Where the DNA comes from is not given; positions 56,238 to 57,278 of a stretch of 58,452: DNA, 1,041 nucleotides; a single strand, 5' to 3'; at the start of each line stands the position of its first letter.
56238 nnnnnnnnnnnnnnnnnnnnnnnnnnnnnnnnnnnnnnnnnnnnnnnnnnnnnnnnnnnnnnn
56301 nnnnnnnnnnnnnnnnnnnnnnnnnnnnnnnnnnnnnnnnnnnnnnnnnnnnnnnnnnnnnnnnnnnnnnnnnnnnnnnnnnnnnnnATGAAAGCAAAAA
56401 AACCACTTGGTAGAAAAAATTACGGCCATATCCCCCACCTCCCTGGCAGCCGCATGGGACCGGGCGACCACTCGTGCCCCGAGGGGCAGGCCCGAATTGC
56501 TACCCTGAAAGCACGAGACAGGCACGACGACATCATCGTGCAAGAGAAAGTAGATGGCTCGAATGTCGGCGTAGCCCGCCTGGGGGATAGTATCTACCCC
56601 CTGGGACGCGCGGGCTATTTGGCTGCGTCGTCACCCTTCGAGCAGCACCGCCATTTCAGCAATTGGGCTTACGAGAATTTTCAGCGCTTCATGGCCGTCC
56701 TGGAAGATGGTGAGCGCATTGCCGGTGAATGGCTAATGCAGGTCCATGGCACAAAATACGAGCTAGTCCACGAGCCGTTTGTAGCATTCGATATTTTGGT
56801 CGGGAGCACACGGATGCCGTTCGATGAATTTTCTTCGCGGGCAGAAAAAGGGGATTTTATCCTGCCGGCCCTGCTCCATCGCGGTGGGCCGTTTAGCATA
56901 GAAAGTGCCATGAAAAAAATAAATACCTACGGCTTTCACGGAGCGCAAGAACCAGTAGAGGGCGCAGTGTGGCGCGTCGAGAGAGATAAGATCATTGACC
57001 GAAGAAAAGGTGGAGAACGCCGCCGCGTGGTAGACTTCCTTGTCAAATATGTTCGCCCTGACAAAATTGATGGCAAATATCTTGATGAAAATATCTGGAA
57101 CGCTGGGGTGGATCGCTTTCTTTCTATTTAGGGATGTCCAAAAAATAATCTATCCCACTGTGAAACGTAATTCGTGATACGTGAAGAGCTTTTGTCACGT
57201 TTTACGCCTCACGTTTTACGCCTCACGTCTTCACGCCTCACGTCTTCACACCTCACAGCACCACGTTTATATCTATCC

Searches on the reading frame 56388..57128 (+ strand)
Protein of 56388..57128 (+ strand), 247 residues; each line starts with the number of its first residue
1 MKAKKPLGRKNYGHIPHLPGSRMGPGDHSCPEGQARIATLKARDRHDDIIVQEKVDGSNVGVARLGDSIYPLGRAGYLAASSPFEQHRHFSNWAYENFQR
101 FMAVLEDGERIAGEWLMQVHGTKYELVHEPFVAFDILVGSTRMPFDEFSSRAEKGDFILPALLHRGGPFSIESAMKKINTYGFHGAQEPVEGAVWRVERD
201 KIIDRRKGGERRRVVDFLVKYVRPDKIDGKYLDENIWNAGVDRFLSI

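Call 3: search_protein_families(library=pfam, proteins=[window:56388-57128:+], max_evalue=0.1)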
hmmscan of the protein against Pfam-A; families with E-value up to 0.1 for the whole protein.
window:56388-57128:+ (247 aa): 1 family
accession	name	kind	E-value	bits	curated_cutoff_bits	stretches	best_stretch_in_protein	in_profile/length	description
PF09414.15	RNA_ligase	-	8.9e-19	68.7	27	1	48-207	2-162/171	RNA ligase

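Call 4: search_protein_families(library=ncbifam, proteins=[window:56388-57128:+], max_evalue=0.1)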
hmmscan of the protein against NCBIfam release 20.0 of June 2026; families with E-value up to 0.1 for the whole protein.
window:56388-57128:+ (247 aa): 1 family
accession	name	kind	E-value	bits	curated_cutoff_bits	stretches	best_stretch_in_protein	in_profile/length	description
TIGR01209.1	TIGR01209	hypoth_equivalog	0.00019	20.3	136.9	1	41-79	73-111/375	RNA ligase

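Call 5: search_protein_families(library=padloc, proteins=[window:56388-57128:+], max_evalue=0.1)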
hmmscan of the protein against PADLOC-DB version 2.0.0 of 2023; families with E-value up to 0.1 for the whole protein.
window:56388-57128:+ (247 aa): 0 families

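Call 6: search_solved_structures(query=window:56388-57128:+, max_evalue=1, show_alignments=3)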
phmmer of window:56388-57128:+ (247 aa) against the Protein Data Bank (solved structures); distinct sequences matched with E-value up to 1: 7.
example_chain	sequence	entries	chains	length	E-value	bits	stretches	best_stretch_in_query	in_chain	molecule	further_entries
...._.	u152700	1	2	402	0.0046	20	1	48-152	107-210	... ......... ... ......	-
8ucf_A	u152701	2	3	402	0.0047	20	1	48-152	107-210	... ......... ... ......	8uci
8ucg_A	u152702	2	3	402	0.031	17.3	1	48-152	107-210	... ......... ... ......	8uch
8pjs_A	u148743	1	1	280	0.11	15.5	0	53-93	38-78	SAKeCEref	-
3qwu_A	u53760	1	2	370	0.13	15.3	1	49-79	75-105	DNA ligase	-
7czj_A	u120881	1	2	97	0.32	14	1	60-116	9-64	Glucan 1,4-alpha-maltotetraohydrolase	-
1sql_A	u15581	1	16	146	0.81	12.6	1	167-222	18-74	dihydroneopterin aldolase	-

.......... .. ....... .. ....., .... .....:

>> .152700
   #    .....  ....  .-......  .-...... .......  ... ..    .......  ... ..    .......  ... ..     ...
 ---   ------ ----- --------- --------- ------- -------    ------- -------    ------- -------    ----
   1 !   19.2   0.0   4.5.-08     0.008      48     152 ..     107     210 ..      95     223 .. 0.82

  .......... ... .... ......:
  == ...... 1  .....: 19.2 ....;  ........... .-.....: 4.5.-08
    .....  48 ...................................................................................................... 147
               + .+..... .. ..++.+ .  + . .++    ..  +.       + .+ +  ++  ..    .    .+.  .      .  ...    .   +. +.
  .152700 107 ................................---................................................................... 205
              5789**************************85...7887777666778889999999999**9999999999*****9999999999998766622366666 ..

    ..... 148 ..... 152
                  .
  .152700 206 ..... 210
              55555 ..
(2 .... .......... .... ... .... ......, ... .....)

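Call 7: find_homologous_proteins(query=window:56388-57128:+)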
Query window:56388-57128:+ (247 aa): 3482 proteins with E <= 0.001 among 3907 candidates; the best 120 are listed.
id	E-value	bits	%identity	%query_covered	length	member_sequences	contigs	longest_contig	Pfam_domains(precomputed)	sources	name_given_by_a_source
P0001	9.3e-147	506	87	99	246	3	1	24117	PF09414.16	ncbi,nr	ncbi:MAG: hypothetical protein MAG431_00470 [Chloroflexi bacterium]|nr:hypothetical protein [Chlorof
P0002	1.4e-118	413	70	98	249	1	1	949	PF09414.16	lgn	-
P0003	3.7e-114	399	71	95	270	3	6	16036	PF09414.16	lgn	-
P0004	4.5e-114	399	71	95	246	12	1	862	PF09414.16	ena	-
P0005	8.2e-114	398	70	95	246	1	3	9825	PF09414.16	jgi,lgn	jgi:hypothetical protein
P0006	9.3e-114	398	70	95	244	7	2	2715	PF09414.16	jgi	jgi:hypothetical protein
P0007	2.8e-112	393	70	95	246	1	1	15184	PF09414.16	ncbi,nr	ncbi:MAG: hypothetical protein GY803_30455 [Chloroflexi bacterium]|nr:hypothetical protein [Chlorofl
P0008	2.5e-111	390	69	95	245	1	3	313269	PF09414.16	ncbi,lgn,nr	ncbi:hypothetical protein KFU94_04095 [Chloroflexi bacterium TSY]|nr:hypothetical protein [Chlorofle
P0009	2.6e-110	386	67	95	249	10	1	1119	PF09414.16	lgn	-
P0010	4.9e-110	385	69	95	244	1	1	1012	PF09414.16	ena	-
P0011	6.0e-110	385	68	96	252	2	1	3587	PF09414.16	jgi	jgi:hypothetical protein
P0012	9.9e-110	384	67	96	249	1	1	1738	PF09414.16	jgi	-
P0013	2.1e-109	383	67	96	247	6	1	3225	PF09414.16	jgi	jgi:hypothetical protein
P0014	2.6e-109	383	68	95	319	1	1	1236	PF09414.16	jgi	jgi:hypothetical protein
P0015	6.6e-109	382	68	95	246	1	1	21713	PF09414.16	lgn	-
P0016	9.8e-109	381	66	96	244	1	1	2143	PF09414.16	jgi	jgi:hypothetical protein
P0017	3.4e-108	379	66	95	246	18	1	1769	PF09414.16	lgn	-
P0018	8.6e-108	378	68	95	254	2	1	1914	PF09414.16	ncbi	-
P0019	1.2e-107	377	67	96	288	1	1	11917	PF09414.16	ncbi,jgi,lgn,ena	-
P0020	4.6e-107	376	66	96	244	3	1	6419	PF09414.16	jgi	jgi:hypothetical protein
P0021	5.1e-107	375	69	94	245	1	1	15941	PF09414.16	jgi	jgi:hypothetical protein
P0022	7.9e-107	375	69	94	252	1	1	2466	PF09414.16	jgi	jgi:hypothetical protein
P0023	8.6e-107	375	64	96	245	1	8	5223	PF09414.16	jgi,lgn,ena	-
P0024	9.2e-107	375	65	96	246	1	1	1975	PF09414.16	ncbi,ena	-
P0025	1.8e-106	374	67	96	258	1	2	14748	PF09414.16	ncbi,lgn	ncbi:MAG: RNA ligase family protein [bacterium]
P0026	2.4e-106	373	66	97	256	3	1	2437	PF09414.16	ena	-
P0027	3.2e-106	373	68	95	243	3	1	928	PF09414.16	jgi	jgi:hypothetical protein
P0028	3.8e-106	373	67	96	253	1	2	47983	PF09414.16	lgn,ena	-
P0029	7.5e-106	372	67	95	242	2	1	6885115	PF09414.16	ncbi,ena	-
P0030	8.2e-106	371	68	95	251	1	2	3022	PF09414.16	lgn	-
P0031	9.1e-106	371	70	95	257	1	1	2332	PF09414.16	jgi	jgi:hypothetical protein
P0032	1.3e-105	371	68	95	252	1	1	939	PF09414.16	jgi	-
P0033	1.9e-105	370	67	95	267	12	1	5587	PF09414.16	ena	-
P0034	3.1e-105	370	66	95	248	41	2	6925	PF09414.16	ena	-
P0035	3.1e-105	370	66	95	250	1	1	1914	PF09414.16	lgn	-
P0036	3.7e-105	369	67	95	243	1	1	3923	PF09414.16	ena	-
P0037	3.9e-105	369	65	95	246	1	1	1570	PF09414.16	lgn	-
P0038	4.0e-105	369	66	95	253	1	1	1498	PF09414.16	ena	-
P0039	7.8e-105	368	67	95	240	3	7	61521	PF09414.16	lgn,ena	-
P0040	8.1e-105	368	68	95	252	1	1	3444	PF09414.16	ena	-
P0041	8.5e-105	368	66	95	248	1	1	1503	PF09414.16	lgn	-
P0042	1.0e-104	368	66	95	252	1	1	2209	PF09414.16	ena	-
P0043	1.6e-104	367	66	97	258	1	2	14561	PF09414.16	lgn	-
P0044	2.1e-104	367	66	95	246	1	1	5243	PF09414.16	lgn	-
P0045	3.1e-104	366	65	95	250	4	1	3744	PF09414.16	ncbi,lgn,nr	ncbi:MAG TPA: hypothetical protein ENI07_13030 [Desulfobacterales bacterium]|nr:hypothetical protein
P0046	3.5e-104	366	66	95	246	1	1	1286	PF09414.16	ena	-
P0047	3.5e-104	366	63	96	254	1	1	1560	PF09414.16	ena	-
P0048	3.5e-104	366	66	95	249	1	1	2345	PF09414.16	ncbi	-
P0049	9.3e-104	365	66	96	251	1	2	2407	PF09414.16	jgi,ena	-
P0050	1.0e-103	365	64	95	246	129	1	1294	PF09414.16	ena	-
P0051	1.1e-103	364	67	93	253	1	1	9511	PF09414.16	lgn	-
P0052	1.3e-103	364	65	95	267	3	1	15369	PF09414.16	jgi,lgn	jgi:hypothetical protein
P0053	1.4e-103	364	67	94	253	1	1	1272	PF09414.16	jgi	jgi:hypothetical protein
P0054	2.3e-103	363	66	94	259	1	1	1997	PF09414.16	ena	-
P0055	2.4e-103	363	65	95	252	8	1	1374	PF09414.16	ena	-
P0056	2.5e-103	363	66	95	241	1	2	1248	PF09414.16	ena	-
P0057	3.2e-103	363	65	96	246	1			PF09414.16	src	-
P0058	3.8e-103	363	65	95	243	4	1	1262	PF09414.16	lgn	-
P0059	4.7e-103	362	66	96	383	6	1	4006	PF00472.27,PF09414.16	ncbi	-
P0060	4.8e-103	362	65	95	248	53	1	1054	PF09414.16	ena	-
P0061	6.2e-103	362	67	95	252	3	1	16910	PF09414.16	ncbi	-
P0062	7.9e-103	362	65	95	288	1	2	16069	PF09414.16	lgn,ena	-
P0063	9.1e-103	362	65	96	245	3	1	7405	PF09414.16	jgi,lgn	jgi:hypothetical protein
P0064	9.7e-103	361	66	95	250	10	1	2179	PF09414.16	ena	-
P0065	1.1e-102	361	65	95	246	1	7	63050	PF09414.16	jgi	jgi:hypothetical protein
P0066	1.2e-102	361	65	96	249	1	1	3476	PF09414.16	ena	-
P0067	1.3e-102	361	64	95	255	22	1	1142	PF09414.16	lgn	-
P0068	1.5e-102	361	65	95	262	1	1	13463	PF09414.16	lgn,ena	-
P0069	1.9e-102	360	65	95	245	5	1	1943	PF09414.16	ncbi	-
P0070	2.1e-102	360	63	96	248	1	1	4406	PF09414.16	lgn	-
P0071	2.2e-102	360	64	95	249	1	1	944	PF09414.16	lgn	-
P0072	2.3e-102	360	65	96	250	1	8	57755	PF09414.16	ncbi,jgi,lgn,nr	ncbi:MAG: hypothetical protein FJ010_06495 [Chloroflexi bacterium]|nr:hypothetical protein [Chlorofl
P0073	2.3e-102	360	66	95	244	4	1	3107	PF09414.16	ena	-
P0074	3.6e-102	360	67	94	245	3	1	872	PF09414.16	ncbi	-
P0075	3.7e-102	360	65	96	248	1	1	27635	PF09414.16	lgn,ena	-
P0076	4.1e-102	359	68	94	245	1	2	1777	PF09414.16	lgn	-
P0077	4.4e-102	359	66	94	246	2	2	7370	PF09414.16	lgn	-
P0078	4.5e-102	359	67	95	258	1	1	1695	PF09414.16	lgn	-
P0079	4.6e-102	359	64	95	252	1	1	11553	PF09414.16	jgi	jgi:hypothetical protein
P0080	4.8e-102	359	64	96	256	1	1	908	PF09414.16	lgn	-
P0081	5.1e-102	359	69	93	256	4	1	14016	PF09414.16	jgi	jgi:hypothetical protein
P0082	5.3e-102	359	67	94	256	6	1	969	PF09414.16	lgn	-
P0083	5.9e-102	359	69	93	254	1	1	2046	PF09414.16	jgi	jgi:hypothetical protein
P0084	6.5e-102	359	65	96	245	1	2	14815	PF09414.16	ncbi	-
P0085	8.2e-102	358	65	95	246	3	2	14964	PF09414.16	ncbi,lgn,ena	-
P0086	8.3e-102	358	64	95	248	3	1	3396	PF09414.16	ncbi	ncbi:MAG: RNA ligase family protein [Acidobacteriota bacterium]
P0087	8.6e-102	358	67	94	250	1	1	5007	PF09414.16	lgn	-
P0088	8.6e-102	358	62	96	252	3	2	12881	PF09414.16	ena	-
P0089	8.7e-102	358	63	96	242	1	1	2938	PF09414.16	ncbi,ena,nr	ncbi:MAG: hypothetical protein KDJ65_38755 [Anaerolineae bacterium]|nr:hypothetical protein [Anaerol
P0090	1.1e-101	358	66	96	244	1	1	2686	PF09414.16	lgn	-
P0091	1.2e-101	358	62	96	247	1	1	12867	PF09414.16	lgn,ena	-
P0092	1.3e-101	358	65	95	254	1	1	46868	PF09414.16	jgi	jgi:hypothetical protein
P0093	1.5e-101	358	66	96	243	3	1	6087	PF09414.16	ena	-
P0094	2.2e-101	357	65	96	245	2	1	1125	PF09414.16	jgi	jgi:hypothetical protein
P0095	2.3e-101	357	67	94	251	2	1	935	PF09414.16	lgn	-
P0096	3.6e-101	356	62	97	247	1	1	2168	PF09414.16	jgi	-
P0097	3.8e-101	356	62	96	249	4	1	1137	PF09414.16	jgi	jgi:RNA ligase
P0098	4.2e-101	356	64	95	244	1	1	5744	PF09414.16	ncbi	-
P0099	4.3e-101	356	67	94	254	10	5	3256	PF09414.16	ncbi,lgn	ncbi:MAG: RNA ligase family protein [Candidatus Promineifilaceae bacterium]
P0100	4.6e-101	356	66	94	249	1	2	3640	PF09414.16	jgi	jgi:hypothetical protein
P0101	5.1e-101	356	67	94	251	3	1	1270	PF09414.16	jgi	jgi:hypothetical protein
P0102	5.2e-101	356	65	96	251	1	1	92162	PF09414.16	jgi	jgi:hypothetical protein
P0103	5.5e-101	356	67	95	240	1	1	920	PF09414.16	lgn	-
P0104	6.7e-101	355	68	95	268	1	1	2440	PF09414.16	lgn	-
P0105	1.0e-100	355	66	94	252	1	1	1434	PF09414.16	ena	-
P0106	1.1e-100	355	67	93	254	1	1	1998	PF09414.16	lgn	-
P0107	1.2e-100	355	67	94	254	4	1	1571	PF09414.16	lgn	-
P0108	1.3e-100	354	63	95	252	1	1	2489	PF09414.16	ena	-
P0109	1.7e-100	354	60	95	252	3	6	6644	PF09414.16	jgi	jgi:hypothetical protein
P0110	1.9e-100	354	64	95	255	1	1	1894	PF09414.16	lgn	-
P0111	2.4e-100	354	66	93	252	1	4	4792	PF09414.16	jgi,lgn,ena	jgi:hypothetical protein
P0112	2.9e-100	353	65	96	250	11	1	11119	PF09414.16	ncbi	-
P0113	3.0e-100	353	65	95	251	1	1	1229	PF09414.16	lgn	-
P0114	3.1e-100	353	67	94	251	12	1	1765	PF09414.16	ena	-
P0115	3.1e-100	353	64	95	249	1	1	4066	PF09414.16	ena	-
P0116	3.4e-100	353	65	95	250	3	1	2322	PF09414.16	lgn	-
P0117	4.2e-100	353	63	95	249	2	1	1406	PF09414.16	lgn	-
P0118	5.4e-100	352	65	95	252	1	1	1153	PF09414.16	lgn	-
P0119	7.5e-100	352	63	95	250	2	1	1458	PF09414.16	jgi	jgi:hypothetical protein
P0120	1.1e-99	351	65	94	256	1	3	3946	PF09414.16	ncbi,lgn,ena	-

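Call 8: find_encoding_contigs(protein=P0001, flank=6000, max_places=3)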
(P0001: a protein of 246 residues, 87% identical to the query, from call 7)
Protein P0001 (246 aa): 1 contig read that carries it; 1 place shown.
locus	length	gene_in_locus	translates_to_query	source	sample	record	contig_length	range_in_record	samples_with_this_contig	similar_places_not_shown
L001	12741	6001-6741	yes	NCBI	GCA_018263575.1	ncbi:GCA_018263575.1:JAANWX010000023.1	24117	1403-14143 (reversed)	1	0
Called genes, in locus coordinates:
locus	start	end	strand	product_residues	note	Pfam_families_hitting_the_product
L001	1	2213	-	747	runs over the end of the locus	PF00664:ABC_membrane, PF00005:ABC_tran, PF02463:SMC_N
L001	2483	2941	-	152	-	PF22166:WHD_ArnR1 (weak), PF01047:MarR, PF13463:HTH_27, PF12802:MarR_2, PF01325:Fe_dep_repress (weak), PF01022:HTH_5 (weak)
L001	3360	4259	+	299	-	PF00753:Lactamase_B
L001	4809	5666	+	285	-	PF01734:Patatin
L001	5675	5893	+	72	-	-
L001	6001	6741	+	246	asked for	PF09414:RNA_ligase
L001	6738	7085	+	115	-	PF10851:DUF2652 (faint)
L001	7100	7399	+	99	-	PF00583:Acetyltransf_1, PF13508:Acetyltransf_7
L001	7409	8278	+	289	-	PF04055:Radical_SAM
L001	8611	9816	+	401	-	PF13484:Fer4_16 (faint), PF13237:Fer4_10, PF13183:Fer4_8, PF13187:Fer4_9, PF13534:Fer4_17 (weak), PF02754:CCG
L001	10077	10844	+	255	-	PF01012:ETF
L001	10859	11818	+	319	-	PF01012:ETF, PF00766:ETF_alpha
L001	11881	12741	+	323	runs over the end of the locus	PF00033:Cytochrome_B, PF14358:DUF4405 (weak), PF13631:Cytochrom_B_N_2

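Call 9: find_encoding_contigs(protein=P0008, flank=6000, max_places=3)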
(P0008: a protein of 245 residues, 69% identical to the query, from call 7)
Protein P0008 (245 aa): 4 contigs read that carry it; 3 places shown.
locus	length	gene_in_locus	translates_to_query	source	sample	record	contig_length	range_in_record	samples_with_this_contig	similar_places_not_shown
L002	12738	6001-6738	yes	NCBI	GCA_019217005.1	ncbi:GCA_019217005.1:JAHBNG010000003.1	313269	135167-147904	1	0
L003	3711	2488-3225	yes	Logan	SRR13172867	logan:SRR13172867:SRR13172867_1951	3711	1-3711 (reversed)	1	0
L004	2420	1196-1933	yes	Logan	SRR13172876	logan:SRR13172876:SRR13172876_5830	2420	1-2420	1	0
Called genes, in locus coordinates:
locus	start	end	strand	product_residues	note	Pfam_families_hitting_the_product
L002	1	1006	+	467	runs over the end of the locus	PF00884:Sulfatase, PF01663:Phosphodiest (faint), PF16347:SGSH_C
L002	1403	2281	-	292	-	PF17210:SdrD_B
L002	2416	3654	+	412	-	PF09445:Methyltransf_15, PF13649:Methyltransf_25 (weak), PF18096:Thump_like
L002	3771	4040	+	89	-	PF20114:DUF6504 (weak)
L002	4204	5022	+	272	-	PF05721:PhyH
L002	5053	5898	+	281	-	PF00756:Esterase (faint), PF20434:BD-FAE, PF00561:Abhydrolase_1 (faint), PF12697:Abhydrolase_6, PF00326:Peptidase_S9 (weak)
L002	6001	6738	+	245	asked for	PF09414:RNA_ligase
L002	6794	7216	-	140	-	PF13267:DUF4058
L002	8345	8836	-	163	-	PF13267:DUF4058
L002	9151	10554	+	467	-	PF01120:Alpha_L_fucos, PF16757:Fucosidase_C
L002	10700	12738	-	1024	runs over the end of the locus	-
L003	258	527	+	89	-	PF20114:DUF6504 (weak)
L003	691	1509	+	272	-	PF05721:PhyH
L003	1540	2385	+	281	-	PF00756:Esterase (faint), PF20434:BD-FAE, PF00561:Abhydrolase_1 (faint), PF12697:Abhydrolase_6, PF00326:Peptidase_S9 (weak)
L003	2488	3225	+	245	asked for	PF09414:RNA_ligase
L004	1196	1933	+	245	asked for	PF09414:RNA_ligase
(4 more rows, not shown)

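Call 10: find_encoding_contigs(protein=P0059, flank=6000, max_places=3)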
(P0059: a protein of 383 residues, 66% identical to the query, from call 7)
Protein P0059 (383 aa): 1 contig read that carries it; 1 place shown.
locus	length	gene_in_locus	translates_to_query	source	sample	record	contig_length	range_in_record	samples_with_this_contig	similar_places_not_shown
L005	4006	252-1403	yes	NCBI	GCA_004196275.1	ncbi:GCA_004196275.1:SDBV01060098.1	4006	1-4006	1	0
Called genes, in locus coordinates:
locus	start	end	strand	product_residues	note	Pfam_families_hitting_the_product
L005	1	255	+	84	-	?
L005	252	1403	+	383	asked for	PF09414:RNA_ligase, PF00472:RF-1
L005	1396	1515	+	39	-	-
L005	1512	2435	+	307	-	-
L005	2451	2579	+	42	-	-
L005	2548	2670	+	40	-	-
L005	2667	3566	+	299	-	PF04542:Sigma70_r2, PF04539:Sigma70_r3, PF04545:Sigma70_r4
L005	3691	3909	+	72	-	-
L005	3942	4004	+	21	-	?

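Call 12: find_related_loci(query=A1, collection=genome_contigs, flank=5000)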
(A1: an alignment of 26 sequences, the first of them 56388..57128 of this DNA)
Query A1 (247 aa) in genome_contigs; peptide patterns used: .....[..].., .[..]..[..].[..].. (x = any residue, [..] = any of these).
270 stretches matched a pattern; 227 encode a relative of the query (tblastn E <= 1e-3); the best 80 are kept; 80 distinct loci.
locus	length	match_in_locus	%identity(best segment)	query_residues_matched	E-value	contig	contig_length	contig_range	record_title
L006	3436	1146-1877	71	3-243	1e-122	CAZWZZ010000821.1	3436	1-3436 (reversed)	MAG TPA_asm: uncultured Caldilineaceae bacterium isolate binchicken_co15_113 genome assembly, contig: NODE_31066_length_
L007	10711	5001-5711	72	4-238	1e-116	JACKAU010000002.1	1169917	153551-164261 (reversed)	MAG: Anaerolineales bacterium isolate HK-STAS-CHLO-3 HK-STAS-CHLO-3_2, whole genome shotgun sequence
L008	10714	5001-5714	71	3-238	2e-115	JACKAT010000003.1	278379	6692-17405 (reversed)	MAG: Anaerolineales bacterium isolate HK-STAS-CHLO-2 HK-STAS-CHLO-2_3, whole genome shotgun sequence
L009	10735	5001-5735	87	1-245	8e-148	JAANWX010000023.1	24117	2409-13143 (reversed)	MAG: Chloroflexota bacterium isolate SuakinDeep_MAG43_1 MAG431_23, whole genome shotgun sequence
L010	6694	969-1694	67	2-238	8e-110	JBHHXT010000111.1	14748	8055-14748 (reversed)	MAG: bacterium isolate D_1_bin.22 NODE_1500_length_14748_cov_19.784932, whole genome shotgun sequence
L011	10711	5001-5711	67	4-238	7e-108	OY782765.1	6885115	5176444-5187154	MAG: Melioribacteraceae bacterium isolate b49f5fa7-6043-4eb4-88a3-53a29b1f0925 genome assembly, chromosome: 1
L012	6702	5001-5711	66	4-238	3e-108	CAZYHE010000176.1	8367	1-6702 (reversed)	MAG TPA_asm: uncultured Anaerolineales bacterium isolate SRP272421_co2_624 genome assembly, contig: NODE_32783_length_83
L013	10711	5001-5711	65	4-238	3e-106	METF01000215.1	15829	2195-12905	MAG: candidate division KSB1 bacterium RBG_16_48_16 RBG_16_scaffold_47920, whole genome shotgun sequence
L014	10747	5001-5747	62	4-247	4e-106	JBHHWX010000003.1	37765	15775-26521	MAG: bacterium isolate D_3_bin.27 NODE_193_length_37765_cov_6.914532, whole genome shotgun sequence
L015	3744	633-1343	65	4-238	9e-108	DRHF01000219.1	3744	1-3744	MAG TPA_asm: Desulfobacterales bacterium isolate HyVt-363 HyVt-363_k145_473107, whole genome shotgun sequence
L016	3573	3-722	63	4-238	4e-107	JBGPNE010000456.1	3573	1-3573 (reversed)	MAG: Pyrinomonadaceae bacterium isolate OBJ_0618_7090110_221 k141_3360766_length_3573_cov_22.7995, whole genome shotgun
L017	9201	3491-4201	65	4-241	2e-105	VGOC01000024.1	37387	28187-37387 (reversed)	MAG: Chloroflexi bacterium isolate K_DeepCast_250m_m1_342 K_DeepCast_250m_m1_342_Ga0194125_10001677, whole genome shotgu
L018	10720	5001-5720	66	4-238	6e-105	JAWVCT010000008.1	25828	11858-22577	MAG: Blastocatellia bacterium isolate BP_39 scaffold_655061, whole genome shotgun sequence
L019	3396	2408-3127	64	4-238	6e-107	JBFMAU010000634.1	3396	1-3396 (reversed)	MAG: Acidobacteriota bacterium isolate MAG146 MAG146_634, whole genome shotgun sequence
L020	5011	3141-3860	64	4-238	5e-105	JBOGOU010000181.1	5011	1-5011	MAG: Pyrinomonadaceae bacterium isolate H1-B1_maxbin2.bin.13 k127_2079161, whole genome shotgun sequence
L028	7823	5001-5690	68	4-234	2e-102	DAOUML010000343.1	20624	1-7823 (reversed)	MAG TPA_asm: Anaerolineales bacterium isolate W58_120 k99_808525, whole genome shotgun sequence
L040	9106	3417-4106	66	4-234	7e-100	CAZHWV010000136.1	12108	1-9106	MAG TPA_asm: uncultured Anaerolinea sp. isolate SRP272421_co3_646 genome assembly, contig: NODE_15541_length_12108_cov_6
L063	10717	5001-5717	60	4-238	3e-94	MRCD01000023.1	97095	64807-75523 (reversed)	Calothrix sp. HK-06 NIES-2101_Scaffold_23, whole genome shotgun sequence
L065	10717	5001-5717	60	4-238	9e-94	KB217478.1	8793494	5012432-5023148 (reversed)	Calothrix sp. PCC 7103 genomic scaffold Cal7103DRAFT_CPM.6, whole genome shotgun sequence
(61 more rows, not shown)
